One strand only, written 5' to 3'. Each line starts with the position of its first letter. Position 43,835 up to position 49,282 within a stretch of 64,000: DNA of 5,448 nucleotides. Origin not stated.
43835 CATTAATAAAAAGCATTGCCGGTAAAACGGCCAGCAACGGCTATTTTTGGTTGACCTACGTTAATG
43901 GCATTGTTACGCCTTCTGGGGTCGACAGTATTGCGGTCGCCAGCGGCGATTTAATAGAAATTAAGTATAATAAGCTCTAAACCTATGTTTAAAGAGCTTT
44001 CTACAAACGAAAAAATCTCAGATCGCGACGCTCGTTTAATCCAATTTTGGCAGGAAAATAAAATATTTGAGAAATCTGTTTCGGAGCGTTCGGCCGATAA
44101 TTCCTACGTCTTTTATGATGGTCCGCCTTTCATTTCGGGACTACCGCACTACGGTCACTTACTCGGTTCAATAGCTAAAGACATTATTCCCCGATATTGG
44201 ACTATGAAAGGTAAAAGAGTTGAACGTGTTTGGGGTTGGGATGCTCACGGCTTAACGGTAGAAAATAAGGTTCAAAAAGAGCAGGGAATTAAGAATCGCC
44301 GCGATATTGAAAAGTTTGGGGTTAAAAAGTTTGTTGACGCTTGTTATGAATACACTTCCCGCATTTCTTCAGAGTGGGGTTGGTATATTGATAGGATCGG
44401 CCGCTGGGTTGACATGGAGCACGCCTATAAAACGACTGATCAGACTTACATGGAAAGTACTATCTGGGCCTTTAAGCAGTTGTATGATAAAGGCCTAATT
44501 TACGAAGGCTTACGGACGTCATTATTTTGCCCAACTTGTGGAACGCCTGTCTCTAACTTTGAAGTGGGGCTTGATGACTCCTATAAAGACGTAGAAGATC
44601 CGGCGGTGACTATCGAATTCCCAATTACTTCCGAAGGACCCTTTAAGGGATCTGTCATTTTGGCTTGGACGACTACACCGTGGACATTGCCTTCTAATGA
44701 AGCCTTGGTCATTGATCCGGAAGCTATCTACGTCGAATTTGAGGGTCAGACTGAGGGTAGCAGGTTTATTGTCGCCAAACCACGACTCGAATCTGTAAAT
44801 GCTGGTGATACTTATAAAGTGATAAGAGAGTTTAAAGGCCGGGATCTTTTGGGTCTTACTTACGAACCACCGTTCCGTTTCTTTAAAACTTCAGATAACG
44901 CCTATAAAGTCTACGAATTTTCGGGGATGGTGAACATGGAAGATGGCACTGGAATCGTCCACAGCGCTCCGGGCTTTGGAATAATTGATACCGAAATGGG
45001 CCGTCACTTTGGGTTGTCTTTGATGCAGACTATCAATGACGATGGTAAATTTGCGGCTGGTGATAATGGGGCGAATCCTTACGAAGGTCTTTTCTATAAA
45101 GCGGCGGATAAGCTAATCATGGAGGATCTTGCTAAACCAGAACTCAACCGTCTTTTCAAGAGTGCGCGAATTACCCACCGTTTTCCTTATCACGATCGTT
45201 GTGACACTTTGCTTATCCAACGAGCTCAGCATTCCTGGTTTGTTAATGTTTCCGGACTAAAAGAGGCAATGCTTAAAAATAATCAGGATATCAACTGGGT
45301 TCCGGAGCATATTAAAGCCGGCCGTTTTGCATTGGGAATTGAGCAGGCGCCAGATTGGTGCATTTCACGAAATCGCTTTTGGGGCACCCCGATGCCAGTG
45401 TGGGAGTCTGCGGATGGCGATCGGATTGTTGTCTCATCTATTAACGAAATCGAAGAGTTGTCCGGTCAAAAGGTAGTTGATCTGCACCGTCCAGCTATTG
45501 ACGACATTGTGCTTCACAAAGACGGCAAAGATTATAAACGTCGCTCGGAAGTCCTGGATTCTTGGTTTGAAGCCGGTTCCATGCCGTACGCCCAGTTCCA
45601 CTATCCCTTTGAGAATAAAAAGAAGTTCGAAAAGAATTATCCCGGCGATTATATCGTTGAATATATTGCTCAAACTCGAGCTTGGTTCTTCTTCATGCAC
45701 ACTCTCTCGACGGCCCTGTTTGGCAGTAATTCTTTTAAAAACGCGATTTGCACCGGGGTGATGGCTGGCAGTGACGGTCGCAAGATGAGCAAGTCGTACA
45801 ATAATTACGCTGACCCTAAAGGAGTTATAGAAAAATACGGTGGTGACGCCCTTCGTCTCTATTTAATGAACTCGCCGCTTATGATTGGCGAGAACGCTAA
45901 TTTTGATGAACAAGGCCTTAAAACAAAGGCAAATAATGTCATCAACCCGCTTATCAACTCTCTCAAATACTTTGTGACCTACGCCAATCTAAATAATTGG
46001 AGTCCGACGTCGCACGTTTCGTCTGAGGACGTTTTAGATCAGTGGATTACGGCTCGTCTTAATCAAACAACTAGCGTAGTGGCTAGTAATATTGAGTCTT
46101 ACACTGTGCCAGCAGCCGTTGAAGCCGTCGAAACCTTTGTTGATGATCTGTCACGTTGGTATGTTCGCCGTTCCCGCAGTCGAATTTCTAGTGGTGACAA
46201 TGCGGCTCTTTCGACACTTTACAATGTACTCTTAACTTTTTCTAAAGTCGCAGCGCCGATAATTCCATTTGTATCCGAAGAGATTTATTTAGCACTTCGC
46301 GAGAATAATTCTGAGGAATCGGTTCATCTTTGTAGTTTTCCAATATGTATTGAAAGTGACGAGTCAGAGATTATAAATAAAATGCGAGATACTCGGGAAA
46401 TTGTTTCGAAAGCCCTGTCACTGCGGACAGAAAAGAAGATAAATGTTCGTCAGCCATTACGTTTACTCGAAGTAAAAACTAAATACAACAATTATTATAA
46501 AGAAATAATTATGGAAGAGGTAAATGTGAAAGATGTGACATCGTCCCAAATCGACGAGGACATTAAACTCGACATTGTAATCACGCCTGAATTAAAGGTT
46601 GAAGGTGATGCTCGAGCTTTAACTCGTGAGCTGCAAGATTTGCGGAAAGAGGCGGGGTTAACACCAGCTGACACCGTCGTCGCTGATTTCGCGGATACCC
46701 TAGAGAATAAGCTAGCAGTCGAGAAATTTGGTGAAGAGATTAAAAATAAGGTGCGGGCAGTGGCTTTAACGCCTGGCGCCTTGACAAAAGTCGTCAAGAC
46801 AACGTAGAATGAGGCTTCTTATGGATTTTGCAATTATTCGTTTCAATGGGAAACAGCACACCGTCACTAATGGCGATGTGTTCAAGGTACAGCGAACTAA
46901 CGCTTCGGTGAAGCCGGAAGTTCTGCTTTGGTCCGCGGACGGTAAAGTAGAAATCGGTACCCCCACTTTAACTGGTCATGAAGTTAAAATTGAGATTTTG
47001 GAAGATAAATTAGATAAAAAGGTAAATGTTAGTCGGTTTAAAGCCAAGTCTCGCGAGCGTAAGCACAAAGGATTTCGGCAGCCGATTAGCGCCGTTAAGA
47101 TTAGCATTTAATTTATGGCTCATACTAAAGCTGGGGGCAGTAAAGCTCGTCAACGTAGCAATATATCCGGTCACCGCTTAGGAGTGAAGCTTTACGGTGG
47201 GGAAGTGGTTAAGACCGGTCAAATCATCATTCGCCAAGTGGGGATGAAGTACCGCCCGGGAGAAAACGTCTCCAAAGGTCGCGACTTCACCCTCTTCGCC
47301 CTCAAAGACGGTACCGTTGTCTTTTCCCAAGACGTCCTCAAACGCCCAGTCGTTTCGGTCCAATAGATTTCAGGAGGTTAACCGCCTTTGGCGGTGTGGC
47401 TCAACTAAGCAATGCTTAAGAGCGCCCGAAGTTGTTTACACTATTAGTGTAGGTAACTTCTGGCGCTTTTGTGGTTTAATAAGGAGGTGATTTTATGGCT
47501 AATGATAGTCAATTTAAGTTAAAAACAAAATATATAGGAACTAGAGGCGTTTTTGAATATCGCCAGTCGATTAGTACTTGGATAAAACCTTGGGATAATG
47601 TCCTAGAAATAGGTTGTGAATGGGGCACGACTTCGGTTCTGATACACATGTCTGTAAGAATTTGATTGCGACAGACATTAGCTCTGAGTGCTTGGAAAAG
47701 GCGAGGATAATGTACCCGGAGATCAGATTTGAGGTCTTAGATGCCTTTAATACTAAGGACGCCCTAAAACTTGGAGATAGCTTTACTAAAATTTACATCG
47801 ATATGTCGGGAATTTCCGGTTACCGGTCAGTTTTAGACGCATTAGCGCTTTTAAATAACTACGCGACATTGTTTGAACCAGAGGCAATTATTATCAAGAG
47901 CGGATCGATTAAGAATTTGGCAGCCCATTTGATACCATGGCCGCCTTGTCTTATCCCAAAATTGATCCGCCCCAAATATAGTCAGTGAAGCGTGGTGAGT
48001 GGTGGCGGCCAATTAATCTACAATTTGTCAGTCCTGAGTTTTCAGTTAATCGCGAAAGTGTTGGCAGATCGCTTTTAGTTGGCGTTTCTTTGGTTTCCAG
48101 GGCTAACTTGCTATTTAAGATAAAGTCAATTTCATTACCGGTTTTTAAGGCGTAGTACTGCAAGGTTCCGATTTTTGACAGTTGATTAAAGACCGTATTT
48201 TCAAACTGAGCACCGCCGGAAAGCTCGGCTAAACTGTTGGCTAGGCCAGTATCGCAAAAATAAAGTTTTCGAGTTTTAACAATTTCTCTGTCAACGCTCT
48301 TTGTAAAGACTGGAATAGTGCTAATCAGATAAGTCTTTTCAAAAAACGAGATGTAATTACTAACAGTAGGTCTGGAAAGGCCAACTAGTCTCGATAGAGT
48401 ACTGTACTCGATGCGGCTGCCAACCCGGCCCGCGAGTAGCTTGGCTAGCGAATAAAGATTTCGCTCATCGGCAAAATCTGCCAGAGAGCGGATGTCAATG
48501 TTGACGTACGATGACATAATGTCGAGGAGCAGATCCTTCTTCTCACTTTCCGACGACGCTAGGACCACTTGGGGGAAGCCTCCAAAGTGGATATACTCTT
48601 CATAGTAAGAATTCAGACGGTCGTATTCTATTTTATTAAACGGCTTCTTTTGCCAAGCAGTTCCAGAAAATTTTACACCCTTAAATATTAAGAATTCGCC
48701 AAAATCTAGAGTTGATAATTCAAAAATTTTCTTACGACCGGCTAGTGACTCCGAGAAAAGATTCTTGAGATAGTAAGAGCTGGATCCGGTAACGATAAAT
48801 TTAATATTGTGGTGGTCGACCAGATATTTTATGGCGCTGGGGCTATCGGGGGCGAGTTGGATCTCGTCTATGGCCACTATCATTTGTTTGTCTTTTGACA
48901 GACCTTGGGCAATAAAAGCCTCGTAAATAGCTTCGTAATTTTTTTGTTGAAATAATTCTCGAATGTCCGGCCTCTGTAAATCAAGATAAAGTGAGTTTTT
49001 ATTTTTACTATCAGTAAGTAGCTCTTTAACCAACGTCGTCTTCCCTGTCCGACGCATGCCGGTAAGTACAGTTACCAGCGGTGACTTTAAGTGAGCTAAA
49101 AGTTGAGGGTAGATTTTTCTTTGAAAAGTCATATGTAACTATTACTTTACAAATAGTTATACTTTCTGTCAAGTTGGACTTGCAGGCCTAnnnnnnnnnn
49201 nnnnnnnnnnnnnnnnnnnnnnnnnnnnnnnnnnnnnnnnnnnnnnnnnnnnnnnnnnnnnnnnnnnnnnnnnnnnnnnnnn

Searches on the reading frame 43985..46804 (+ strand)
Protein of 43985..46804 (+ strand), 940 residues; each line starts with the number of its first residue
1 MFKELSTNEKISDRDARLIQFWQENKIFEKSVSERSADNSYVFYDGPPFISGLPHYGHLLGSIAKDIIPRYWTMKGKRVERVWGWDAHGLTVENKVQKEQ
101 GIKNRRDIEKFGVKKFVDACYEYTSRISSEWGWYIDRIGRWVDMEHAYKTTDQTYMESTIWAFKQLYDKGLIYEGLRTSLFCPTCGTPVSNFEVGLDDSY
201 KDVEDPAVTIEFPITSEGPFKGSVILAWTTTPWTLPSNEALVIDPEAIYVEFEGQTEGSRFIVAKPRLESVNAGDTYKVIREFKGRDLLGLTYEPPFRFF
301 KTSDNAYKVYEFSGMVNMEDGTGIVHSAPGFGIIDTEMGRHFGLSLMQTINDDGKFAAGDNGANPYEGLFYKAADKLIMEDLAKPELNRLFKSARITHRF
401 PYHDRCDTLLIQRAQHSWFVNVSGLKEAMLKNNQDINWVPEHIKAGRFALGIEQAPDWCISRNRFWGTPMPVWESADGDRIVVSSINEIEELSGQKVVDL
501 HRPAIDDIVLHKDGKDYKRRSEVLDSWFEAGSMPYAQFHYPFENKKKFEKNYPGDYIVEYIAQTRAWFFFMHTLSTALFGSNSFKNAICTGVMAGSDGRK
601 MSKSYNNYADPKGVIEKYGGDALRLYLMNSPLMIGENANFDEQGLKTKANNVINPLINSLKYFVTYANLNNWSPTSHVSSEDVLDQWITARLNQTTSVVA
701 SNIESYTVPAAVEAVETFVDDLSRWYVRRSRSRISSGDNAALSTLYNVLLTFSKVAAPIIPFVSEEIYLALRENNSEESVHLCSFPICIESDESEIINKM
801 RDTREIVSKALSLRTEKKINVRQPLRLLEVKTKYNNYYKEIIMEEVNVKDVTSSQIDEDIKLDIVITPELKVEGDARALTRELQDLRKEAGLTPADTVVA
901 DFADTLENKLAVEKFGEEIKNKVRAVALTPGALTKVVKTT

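Call 10: search_protein_families(library=pfam, proteins=[window:43985-46804:+], max_evalue=0.01)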
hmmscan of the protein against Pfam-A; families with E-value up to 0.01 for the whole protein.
window:43985-46804:+ (940 aa): 5 families
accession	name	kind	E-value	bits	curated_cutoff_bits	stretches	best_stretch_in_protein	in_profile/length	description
PF00133.28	tRNA-synt_1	-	4.5e-125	418.1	22.7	1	18-633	2-408/414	tRNA synthetases class I (I, L, M and V)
PF08264.19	Anticodon_1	-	1.8e-26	93.3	25.1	1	685-827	1-146/148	Anticodon-binding domain of tRNA ligase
PF09334.17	tRNA-synt_1g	-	3.5e-19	69.3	20.1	2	48-187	8-128/391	tRNA synthetases class I (M)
PF19302.4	DUF5915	-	1.5e-10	41.4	27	1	860-931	102-173/195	Domain of unknown function (DUF5915)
PF01406.26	tRNA-synt_1e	-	0.0012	18.8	27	0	575-631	229-284/301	tRNA synthetases class I (C) catalytic domain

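Call 13: find_related_loci(query=window:43985-46804:+, collection=genome_contigs, flank=10000)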
Query window:43985-46804:+ (940 aa) in genome_contigs; peptide patterns used: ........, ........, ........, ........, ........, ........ (x = any residue, [..] = any of these).
600 stretches matched a pattern (row limit reached: there are more); 558 encode a relative of the query (tblastn E <= 1e-3); the best 80 are kept; 80 distinct loci.
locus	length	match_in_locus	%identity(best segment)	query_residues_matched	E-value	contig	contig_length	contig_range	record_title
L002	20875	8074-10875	62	18-931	0e+0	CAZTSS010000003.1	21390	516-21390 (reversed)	MAG TPA_asm: uncultured Candidatus Saccharibacteria bacterium isolate SRP239243_co2_16 genome assembly, contig: NODE_390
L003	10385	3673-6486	60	11-938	0e+0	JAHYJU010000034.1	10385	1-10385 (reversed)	MAG: Patescibacteria group bacterium isolate KA30 NODE_2891_length_10385_cov_5.216319, whole genome shotgun sequence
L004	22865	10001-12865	60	1-938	0e+0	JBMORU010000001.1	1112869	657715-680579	MAG: Patescibacteria group bacterium isolate Betzabe_MAG188 MAG188_1, whole genome shotgun sequence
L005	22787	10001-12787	61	7-931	0e+0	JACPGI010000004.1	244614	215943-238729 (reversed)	MAG: candidate division WWE3 bacterium isolate NC_groundwater_383_Ag_B-0.1um_36_13 GD18-4_B1_scaffold_483121, whole geno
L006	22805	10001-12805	60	19-938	0e+0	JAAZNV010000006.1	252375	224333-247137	MAG: candidate division WWE3 bacterium isolate AS27yjCOA_202 63122_AS27, whole genome shotgun sequence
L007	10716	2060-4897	59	5-931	0e+0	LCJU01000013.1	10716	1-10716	MAG: candidate division WWE3 bacterium GW2011_GWC2_44_9 UW82_C0013, whole genome shotgun sequence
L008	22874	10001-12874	57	1-936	0e+0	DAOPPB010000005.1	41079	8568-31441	MAG TPA_asm: bacterium isolate AMR_MDS_1559 NODE_1279_length_41079_cov_6.948908, whole genome shotgun sequence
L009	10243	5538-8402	62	3-940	0e+0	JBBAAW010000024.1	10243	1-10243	MAG: Patescibacteria group bacterium isolate SO_2017_GW3_51 scaffold_3224_c1_OW296A_2017, whole genome shotgun sequence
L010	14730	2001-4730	48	13-922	0e+0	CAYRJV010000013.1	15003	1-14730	MAG TPA_asm: uncultured Candidatus Saccharibacteria bacterium isolate SRP098346_co1_407 genome assembly, contig: NODE_44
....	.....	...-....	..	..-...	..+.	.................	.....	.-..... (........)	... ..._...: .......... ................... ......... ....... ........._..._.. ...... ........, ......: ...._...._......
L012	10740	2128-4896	45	3-921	0e+0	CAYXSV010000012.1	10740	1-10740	MAG TPA_asm: uncultured Gammaproteobacteria bacterium isolate SRP067234_co1_340 genome assembly, contig: k99_975806, who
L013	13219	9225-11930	46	15-909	0e+0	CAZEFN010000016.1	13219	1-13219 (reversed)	MAG TPA_asm: Candidatus Woesearchaeota archaeon isolate SRP118108_co2_391 genome assembly, contig: k141_1193457, whole g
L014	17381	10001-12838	44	12-935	0e+0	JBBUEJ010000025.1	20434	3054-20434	MAG: Patescibacteria group bacterium isolate H51-bin093_1 H51_bin093_1_000000000025, whole genome shotgun sequence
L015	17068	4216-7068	44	12-936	0e+0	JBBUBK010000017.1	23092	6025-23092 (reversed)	MAG: Patescibacteria group bacterium isolate H52-bin026_1 H52_bin026_1_000000000017, whole genome shotgun sequence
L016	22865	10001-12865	44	1-931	0e+0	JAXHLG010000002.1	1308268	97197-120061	MAG: Candidatus Moraniibacteriota bacterium isolate Salar_de_Ascotan_soil_MAG_ASO1 contig_5779_polypolish, whole genome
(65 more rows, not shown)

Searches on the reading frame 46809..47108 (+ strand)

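Call 10: search_protein_families(library=pfam, proteins=[window:46809-47108:+], max_evalue=0.01)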
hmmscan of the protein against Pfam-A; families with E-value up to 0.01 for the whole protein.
window:46809-47108:+ (100 aa): 1 family
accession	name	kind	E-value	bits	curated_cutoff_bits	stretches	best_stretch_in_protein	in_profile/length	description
PF00829.26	Ribosomal_L21p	-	4.6e-20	72.2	27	1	7-99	2-97/99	Ribosomal prokaryotic L21 protein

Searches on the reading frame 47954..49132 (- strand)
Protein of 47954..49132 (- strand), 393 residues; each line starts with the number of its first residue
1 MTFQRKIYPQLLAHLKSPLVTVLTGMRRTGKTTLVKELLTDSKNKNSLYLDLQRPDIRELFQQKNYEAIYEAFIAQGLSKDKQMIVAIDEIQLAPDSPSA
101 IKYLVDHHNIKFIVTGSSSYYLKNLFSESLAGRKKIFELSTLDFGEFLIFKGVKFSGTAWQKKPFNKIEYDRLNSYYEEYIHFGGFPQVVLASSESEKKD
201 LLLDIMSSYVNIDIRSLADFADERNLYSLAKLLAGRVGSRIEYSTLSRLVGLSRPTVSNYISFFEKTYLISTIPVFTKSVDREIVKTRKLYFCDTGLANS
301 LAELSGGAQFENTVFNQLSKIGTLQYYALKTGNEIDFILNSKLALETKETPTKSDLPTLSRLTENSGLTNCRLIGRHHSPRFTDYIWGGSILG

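Call 10: search_protein_families(library=pfam, proteins=[window:47954-49132:-], max_evalue=0.01)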
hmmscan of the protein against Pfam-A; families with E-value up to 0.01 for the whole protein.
window:47954-49132:- (393 aa): 6 families
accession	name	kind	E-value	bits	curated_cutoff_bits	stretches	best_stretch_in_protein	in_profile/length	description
PF13173.12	AAA_14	-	5.4e-31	107.7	27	1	20-148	4-129/129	AAA domain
PF13635.12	DUF4143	-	1.8e-27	96.5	28.1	1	213-341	3-147/160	Domain of unknown function (DUF4143)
PF13401.12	AAA_22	-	1.8e-05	25.5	27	1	18-118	5-124/130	AAA domain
PF01637.24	ATPase_2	-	4.8e-05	23.7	33.2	0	15-65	17-70/225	ATPase domain predominantly from Archaea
PF13191.12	AAA_16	-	0.0023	18.9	32.6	0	17-80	23-85/167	AAA ATPase domain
PF00004.35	AAA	-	0.0028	18.5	21.2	1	22-92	2-67/131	ATPase family associated with various cellular activities (AAA)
